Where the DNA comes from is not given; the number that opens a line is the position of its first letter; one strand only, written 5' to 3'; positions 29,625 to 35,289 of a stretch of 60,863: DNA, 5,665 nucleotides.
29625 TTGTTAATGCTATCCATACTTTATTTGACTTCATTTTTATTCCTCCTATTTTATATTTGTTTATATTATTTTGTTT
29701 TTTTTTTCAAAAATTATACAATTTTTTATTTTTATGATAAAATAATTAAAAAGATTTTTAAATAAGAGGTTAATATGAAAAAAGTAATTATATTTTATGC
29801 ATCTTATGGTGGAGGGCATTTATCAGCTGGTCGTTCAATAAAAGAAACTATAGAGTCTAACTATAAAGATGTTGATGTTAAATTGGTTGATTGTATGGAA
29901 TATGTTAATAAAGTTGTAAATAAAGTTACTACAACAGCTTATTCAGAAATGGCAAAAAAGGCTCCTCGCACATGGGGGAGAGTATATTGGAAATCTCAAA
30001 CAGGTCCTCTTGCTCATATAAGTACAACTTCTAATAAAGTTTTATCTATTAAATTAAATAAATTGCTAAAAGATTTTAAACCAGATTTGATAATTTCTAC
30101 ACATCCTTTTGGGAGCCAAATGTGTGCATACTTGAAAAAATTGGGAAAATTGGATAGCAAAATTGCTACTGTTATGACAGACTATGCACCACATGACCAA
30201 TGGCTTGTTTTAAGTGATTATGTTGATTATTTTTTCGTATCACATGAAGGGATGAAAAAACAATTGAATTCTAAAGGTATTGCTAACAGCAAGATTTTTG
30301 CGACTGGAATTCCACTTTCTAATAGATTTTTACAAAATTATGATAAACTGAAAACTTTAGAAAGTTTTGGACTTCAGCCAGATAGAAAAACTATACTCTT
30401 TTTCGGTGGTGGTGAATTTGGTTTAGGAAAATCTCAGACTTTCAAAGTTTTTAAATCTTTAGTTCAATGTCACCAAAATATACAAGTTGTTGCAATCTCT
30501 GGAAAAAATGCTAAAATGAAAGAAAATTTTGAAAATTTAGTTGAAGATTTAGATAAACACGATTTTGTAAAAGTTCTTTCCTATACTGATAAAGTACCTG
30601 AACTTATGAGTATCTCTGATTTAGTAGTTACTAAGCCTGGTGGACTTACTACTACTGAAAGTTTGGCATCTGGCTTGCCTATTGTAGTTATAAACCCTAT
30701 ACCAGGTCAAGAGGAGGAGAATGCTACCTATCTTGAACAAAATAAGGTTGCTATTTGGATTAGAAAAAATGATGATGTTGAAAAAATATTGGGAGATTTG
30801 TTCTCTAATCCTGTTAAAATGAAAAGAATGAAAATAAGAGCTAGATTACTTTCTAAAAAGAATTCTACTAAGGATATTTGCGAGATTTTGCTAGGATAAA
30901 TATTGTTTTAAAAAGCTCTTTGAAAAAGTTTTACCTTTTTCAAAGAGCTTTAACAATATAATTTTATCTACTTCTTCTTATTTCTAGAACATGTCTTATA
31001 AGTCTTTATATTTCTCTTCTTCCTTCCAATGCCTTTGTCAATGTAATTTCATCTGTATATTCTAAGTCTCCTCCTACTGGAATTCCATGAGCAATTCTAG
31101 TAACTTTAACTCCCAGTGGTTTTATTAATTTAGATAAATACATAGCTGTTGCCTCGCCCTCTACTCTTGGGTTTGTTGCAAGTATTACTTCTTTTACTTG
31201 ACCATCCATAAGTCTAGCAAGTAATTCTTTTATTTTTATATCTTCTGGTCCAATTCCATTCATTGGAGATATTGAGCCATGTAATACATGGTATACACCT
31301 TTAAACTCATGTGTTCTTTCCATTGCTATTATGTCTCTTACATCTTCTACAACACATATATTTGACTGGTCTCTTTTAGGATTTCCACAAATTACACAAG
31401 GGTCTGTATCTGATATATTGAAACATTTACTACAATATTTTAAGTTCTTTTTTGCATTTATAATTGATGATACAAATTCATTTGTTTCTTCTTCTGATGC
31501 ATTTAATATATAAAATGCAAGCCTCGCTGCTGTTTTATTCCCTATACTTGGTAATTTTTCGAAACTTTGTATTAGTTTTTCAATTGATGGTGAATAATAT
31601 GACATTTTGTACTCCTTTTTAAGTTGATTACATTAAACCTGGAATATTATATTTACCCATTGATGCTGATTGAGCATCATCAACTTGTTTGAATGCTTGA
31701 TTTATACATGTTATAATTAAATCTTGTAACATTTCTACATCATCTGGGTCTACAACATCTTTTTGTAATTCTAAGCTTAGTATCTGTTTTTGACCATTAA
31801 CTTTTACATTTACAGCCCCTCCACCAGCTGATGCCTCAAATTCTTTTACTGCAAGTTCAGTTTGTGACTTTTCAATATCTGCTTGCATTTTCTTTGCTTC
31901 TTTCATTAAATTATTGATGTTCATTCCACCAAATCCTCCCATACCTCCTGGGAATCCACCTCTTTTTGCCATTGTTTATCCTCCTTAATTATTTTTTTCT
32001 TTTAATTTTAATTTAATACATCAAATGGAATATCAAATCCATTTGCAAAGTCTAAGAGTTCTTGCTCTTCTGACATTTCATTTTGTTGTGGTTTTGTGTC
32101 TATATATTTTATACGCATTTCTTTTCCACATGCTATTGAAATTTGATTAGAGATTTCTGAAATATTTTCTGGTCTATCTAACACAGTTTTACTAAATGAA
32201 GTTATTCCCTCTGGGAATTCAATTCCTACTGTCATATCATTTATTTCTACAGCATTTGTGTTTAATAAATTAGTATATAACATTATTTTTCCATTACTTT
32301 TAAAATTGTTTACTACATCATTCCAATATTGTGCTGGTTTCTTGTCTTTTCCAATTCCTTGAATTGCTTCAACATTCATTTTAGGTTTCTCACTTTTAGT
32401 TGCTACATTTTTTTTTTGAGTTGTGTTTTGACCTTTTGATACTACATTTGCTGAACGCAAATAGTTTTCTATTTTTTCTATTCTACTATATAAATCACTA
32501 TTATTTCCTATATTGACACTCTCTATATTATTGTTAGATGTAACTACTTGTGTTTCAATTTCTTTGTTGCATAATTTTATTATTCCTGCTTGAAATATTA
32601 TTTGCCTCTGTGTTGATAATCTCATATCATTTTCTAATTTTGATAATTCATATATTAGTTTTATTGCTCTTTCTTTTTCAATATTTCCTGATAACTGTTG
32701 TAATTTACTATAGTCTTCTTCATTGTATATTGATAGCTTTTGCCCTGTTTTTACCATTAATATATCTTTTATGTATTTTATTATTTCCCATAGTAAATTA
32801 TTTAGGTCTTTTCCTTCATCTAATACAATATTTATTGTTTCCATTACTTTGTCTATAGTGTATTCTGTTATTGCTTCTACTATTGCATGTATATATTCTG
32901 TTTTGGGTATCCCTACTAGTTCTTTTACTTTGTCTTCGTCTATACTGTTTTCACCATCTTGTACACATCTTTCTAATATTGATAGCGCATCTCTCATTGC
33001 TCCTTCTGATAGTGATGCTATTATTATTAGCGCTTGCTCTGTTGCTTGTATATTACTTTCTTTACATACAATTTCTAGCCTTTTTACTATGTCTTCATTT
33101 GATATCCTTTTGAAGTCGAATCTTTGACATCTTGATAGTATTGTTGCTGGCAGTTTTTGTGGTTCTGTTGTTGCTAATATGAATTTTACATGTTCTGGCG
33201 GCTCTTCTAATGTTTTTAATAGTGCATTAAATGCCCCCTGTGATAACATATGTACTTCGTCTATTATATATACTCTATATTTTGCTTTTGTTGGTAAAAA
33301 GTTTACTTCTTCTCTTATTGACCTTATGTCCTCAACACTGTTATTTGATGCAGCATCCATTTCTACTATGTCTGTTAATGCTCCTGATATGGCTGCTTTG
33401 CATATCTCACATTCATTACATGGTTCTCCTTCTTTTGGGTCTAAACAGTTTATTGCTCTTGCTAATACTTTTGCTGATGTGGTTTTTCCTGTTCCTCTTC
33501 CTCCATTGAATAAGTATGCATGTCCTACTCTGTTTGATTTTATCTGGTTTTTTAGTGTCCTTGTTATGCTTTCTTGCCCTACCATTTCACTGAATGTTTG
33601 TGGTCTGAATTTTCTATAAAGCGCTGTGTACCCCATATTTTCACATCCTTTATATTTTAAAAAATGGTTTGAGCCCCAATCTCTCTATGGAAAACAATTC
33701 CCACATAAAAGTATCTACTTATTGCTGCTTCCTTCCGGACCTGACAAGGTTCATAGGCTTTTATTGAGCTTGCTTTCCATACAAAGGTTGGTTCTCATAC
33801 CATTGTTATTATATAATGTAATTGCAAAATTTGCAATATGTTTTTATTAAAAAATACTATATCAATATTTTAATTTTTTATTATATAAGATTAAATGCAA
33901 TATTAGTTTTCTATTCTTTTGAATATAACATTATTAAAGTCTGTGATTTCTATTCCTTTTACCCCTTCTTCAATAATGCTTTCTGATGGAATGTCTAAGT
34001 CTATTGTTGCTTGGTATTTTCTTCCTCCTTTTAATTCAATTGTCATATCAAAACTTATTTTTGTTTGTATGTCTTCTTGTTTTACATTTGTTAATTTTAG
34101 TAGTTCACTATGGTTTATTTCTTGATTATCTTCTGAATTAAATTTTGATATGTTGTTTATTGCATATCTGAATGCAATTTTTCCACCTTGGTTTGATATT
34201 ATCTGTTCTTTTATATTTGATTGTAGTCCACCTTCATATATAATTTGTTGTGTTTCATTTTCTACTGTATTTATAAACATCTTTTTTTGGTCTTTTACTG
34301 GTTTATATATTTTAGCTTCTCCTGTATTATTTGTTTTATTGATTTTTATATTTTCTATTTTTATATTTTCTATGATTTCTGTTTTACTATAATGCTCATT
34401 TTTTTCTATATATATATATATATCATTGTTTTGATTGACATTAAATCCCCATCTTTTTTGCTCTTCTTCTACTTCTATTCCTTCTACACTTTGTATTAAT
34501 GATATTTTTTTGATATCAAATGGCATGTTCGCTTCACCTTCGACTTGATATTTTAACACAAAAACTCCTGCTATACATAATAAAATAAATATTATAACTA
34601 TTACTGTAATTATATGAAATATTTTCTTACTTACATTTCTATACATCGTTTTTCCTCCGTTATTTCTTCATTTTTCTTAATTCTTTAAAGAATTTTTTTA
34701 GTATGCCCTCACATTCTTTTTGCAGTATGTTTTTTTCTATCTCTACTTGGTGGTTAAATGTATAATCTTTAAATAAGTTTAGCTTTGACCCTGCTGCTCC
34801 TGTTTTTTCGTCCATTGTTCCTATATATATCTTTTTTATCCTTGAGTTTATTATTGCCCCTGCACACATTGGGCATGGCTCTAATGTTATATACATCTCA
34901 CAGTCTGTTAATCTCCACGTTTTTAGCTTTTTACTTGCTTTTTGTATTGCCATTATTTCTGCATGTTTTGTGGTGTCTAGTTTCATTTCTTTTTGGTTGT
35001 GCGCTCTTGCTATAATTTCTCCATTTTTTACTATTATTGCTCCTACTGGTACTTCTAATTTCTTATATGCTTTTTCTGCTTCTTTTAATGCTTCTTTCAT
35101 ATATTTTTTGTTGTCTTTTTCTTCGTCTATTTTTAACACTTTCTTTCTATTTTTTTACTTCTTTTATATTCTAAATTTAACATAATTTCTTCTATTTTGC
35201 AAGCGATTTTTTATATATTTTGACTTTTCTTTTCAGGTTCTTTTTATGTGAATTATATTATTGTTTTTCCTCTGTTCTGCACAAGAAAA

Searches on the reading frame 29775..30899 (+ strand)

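Call 45: search_protein_families(library=pfam, proteins=[window:29775-30899:+], max_evalue=0.001)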
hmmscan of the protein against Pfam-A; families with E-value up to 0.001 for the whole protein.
window:29775-30899:+ (374 aa): 5 families
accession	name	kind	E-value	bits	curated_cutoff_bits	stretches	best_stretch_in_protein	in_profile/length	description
PF06925.17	MGDG_synth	-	5e-32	111.8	25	1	15-180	1-168/169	Monogalactosyldiacylglycerol (MGDG) synthase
PF00534.26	Glycos_transf_1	-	8.5e-14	51.9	26.4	1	196-357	7-170/172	Glycosyl transferases group 1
PF04101.22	Glyco_tran_28_C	-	1.3e-13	51.8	22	1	226-362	14-160/166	Glycosyltransferase family 28 C-terminal domain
PF02350.25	Epimerase_2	-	4.4e-09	36.1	30.6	1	150-372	123-346/347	UDP-N-acetylglucosamine 2-epimerase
PF13692.12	Glyco_trans_1_4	-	3.4e-05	24.6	27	1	222-319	20-123/142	Glycosyl transferases group 1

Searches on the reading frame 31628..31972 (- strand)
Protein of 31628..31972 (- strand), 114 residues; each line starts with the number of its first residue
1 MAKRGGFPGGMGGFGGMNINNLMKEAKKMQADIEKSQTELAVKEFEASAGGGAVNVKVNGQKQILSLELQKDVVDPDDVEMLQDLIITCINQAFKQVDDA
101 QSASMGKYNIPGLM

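Call 45: search_protein_families(library=pfam, proteins=[window:31628-31972:-], max_evalue=0.001)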
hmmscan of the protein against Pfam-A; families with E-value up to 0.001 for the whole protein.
window:31628-31972:- (114 aa): 1 family
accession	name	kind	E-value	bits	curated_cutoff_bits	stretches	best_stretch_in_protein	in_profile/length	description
PF02575.21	YbaB_DNA_bd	-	2.5e-29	101.7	25.5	1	23-108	1-86/91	YbaB/EbfC DNA-binding family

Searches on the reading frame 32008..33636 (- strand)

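Call 41: search_protein_families(library=pfam, proteins=[window:32008-33636:-], max_evalue=0.001)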
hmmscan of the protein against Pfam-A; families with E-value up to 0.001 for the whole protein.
window:32008-33636:- (542 aa): 11 families
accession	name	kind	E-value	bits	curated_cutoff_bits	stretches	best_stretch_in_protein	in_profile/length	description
PF13177.12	DNA_pol3_delta2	-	7.9e-46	156.4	27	1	20-178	1-160/161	DNA polymerase III, delta subunit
PF00004.35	AAA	-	4.6e-12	46.9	21.2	1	42-173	2-126/131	ATPase family associated with various cellular activities (AAA)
PF22608.2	DNAX_ATPase_lid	-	3.1e-08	33.7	27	1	183-224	2-43/49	DNA polymerase III clamp loader subunit, ATPase lid domain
PF12169.13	DNA_pol3_gamma3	-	7.8e-07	29.4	24.4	1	233-357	2-129/143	DNA polymerase III subunits gamma and tau domain III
PF13604.12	AAA_30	-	1.8e-06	28.3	27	1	42-146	22-115/191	AAA domain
PF05496.18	RuvB_N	-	2.2e-06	27.9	27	1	11-64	2-59/159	Holliday junction DNA helicase RuvB P-loop domain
PF13401.12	AAA_22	-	3.2e-05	24.7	27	1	45-157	12-123/130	AAA domain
PF13245.12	AAA_19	-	6.8e-05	23.5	25.1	0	40-149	13-119/134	AAA domain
PF16193.11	AAA_assoc_2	-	0.00018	22.1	34.3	1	193-242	2-56/81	AAA C-terminal domain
PF07728.20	AAA_5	-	0.00041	20.8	22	0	42-147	3-94/139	AAA domain (dynein-related subfamily)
PF21960.2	RCF1-5-like_lid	-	0.00042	20.6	27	0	185-222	1-39/43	RCF1/5-like, AAA+ ATPase lid domain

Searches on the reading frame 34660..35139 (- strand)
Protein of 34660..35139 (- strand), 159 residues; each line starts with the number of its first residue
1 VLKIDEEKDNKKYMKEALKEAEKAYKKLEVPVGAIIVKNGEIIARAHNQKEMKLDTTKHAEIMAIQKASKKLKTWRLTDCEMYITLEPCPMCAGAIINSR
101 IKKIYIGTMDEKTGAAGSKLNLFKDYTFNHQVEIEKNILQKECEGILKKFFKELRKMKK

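Call 41: search_protein_families(library=pfam, proteins=[window:34660-35139:-], max_evalue=0.001)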
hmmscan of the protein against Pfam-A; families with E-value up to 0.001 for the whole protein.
window:34660-35139:- (159 aa): 5 families
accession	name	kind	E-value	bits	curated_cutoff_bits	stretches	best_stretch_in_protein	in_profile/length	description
PF14437.12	MafB19-deam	-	5.9e-51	172.5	27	1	9-155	2-142/142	MafB19-like deaminase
PF00383.29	dCMP_cyt_deam_1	-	1e-34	118.9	25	1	9-108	3-102/102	Cytidine and deoxycytidylate deaminase zinc-binding region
PF14439.12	Bd3614-deam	-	1e-05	25.9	38.5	1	34-99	13-77/113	Bd3614-like deaminase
PF18750.7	SNAD4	-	3.3e-05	24.4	27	1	41-98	18-73/130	Secreted Novel AID/APOBEC-like Deaminase 4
PF18771.7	APOBEC3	-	0.00021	21.9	27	1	52-98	25-72/137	APOBEC3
